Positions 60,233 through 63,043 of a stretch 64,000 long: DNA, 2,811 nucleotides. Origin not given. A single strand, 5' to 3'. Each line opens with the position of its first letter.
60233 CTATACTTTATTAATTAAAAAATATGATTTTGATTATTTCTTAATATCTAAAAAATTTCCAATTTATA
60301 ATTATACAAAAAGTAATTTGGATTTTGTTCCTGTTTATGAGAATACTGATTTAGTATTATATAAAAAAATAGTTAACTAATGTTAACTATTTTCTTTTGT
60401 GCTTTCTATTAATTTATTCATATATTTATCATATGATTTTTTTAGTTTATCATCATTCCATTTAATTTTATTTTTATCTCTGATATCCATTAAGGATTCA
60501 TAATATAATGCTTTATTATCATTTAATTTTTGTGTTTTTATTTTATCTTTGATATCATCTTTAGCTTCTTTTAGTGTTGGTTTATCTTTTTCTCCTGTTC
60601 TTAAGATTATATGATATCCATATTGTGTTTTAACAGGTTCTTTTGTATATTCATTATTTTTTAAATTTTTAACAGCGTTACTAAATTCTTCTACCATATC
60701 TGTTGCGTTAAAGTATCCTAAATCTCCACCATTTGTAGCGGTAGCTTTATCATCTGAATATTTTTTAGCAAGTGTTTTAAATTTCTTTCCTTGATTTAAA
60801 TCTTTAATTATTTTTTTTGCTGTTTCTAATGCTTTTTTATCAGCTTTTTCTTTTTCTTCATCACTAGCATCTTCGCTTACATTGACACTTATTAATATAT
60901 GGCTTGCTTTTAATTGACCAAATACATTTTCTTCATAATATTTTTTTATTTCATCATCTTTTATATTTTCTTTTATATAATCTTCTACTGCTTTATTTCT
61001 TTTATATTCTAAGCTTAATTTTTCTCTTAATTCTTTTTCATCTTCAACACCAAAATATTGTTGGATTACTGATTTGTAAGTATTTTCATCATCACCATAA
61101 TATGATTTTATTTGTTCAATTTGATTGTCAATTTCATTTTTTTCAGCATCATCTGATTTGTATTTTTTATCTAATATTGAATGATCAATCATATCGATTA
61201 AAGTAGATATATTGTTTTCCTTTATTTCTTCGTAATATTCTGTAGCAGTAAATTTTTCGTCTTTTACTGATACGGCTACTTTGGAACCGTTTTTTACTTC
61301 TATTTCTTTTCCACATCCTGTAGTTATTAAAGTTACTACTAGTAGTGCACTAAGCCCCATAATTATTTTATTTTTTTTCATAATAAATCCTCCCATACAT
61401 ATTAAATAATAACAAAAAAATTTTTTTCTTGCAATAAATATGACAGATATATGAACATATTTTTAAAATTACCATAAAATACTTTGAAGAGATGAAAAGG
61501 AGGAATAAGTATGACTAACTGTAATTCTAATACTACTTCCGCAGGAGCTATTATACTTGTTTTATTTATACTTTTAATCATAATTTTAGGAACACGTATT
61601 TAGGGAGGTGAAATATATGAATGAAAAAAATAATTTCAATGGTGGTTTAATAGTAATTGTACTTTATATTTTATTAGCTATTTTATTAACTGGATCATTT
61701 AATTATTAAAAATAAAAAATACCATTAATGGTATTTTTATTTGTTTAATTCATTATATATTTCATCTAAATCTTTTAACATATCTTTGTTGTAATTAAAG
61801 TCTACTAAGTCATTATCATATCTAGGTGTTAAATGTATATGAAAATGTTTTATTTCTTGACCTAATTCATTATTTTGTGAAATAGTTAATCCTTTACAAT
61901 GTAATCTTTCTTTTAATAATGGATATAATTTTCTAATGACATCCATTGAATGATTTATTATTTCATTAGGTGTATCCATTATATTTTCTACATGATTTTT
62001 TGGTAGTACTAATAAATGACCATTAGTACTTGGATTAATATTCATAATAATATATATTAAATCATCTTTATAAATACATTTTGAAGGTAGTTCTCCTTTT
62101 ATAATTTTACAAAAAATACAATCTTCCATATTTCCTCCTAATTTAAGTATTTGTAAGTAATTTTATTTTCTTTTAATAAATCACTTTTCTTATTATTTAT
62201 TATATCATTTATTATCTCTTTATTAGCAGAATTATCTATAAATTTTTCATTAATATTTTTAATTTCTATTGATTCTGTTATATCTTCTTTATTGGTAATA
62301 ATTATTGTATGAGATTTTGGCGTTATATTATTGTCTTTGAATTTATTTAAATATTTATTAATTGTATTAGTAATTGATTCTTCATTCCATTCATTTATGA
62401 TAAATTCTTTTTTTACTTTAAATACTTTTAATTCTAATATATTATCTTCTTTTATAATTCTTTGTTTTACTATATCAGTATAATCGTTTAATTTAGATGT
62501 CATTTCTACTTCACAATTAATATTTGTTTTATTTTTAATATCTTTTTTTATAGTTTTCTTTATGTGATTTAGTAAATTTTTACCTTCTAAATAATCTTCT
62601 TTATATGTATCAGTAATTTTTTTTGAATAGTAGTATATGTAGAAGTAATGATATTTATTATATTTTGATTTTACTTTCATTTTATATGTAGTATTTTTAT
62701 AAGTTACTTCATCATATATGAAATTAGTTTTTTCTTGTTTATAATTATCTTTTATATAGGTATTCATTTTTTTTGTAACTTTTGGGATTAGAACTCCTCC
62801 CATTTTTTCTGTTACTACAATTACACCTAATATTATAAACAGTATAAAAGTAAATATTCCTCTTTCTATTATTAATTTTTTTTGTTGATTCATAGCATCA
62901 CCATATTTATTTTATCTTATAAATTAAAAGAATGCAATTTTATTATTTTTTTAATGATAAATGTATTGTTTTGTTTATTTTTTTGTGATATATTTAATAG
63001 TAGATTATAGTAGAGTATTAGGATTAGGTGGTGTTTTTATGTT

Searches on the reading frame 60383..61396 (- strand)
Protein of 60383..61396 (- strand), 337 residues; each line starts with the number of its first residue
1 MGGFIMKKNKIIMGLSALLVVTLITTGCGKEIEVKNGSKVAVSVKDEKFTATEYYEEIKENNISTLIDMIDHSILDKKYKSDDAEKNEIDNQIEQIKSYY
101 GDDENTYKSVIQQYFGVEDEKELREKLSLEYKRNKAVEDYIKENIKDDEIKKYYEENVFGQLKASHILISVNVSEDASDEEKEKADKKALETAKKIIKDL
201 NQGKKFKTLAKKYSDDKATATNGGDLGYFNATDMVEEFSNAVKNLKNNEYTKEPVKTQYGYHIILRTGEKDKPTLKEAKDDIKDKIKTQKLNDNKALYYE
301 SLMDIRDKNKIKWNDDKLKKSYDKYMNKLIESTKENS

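Call 71: search_protein_families(library=ncbifam, proteins=[window:60383-61396:-], max_evalue=0.01)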
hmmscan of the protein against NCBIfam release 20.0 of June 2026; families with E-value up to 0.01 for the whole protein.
window:60383-61396:- (337 aa): 9 families
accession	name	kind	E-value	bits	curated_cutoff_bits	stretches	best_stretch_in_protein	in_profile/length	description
NF002846.0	PRK03095.1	equivalog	1.1e-32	113.7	361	1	10-324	3-276/287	peptidylprolyl isomerase PrsA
NF003356.0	PRK04405.1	subfamily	7.4e-32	110.6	339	1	8-328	4-294/299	peptidylprolyl isomerase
NF002824.0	PRK02998.1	subfamily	1.4e-30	106.6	360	1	6-324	1-279/283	peptidylprolyl isomerase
NF000809.0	PRK00059.1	equivalog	2e-29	103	303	1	53-318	77-335/336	peptidylprolyl isomerase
NF002827.0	PRK03002.1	equivalog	3.5e-29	101.7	343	1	10-324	4-279/285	peptidylprolyl isomerase PrsA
NF008038.0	PRK10770.1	equivalog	3.7e-19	68.8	394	2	185-272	299-388/431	peptidylprolyl isomerase SurA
NF008054.0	PRK10788.1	equivalog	3.5e-11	42.5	493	1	124-294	228-385/626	peptidylprolyl isomerase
NF011969.0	PRK15441.1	equivalog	8.6e-10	38.9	127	1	192-264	17-87/93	peptidylprolyl isomerase PpiC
TIGR02933.1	nifM_nitrog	equivalog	1.5e-06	28.3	168.2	1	146-288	103-237/256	nitrogen fixation protein NifM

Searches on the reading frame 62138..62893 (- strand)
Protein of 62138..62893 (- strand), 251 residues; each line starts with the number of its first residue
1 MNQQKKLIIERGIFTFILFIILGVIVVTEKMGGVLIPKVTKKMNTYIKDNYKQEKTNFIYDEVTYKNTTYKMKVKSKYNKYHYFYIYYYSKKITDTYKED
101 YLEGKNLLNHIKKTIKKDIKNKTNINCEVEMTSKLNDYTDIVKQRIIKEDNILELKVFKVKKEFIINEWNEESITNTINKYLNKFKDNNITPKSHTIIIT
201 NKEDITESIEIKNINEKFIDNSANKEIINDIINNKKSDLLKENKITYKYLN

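Call 79: find_encoding_contigs(protein=window:62138-62893:-, flank=10000, max_places=1)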
Protein window:62138-62893:- (251 aa): 7 contigs read that carry it; 1 place shown.
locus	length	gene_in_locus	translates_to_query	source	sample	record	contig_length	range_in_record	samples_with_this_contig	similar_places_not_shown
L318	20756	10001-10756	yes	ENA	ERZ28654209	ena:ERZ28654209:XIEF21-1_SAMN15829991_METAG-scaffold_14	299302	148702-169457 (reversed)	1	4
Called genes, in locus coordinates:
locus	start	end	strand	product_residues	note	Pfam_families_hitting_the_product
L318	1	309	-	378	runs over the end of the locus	PF00768:Peptidase_S11, PF13354:Beta-lactamase2, PF07943:PBP5_C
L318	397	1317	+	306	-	PF02557:VanY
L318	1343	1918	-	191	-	-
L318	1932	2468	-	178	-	PF04203:Sortase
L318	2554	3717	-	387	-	-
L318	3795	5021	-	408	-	PF02885:Glycos_trans_3N, PF00591:Glycos_transf_3, PF07831:PYNP_C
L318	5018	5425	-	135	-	PF00583:Acetyltransf_1, PF13673:Acetyltransf_10, PF13508:Acetyltransf_7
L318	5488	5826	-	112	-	PF00436:SSB, PF01336:tRNA_anti-codon (weak)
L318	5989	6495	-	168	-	-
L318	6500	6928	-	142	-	PF01592:NifU_N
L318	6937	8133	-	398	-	PF00266:Aminotran_5, PF01053:Cys_Met_Meta_PP (weak), PF01041:DegT_DnrJ_EryC1 (weak)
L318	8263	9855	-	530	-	-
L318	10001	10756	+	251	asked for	-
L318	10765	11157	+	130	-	PF11969:DcpS_C, PF01230:HIT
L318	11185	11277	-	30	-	-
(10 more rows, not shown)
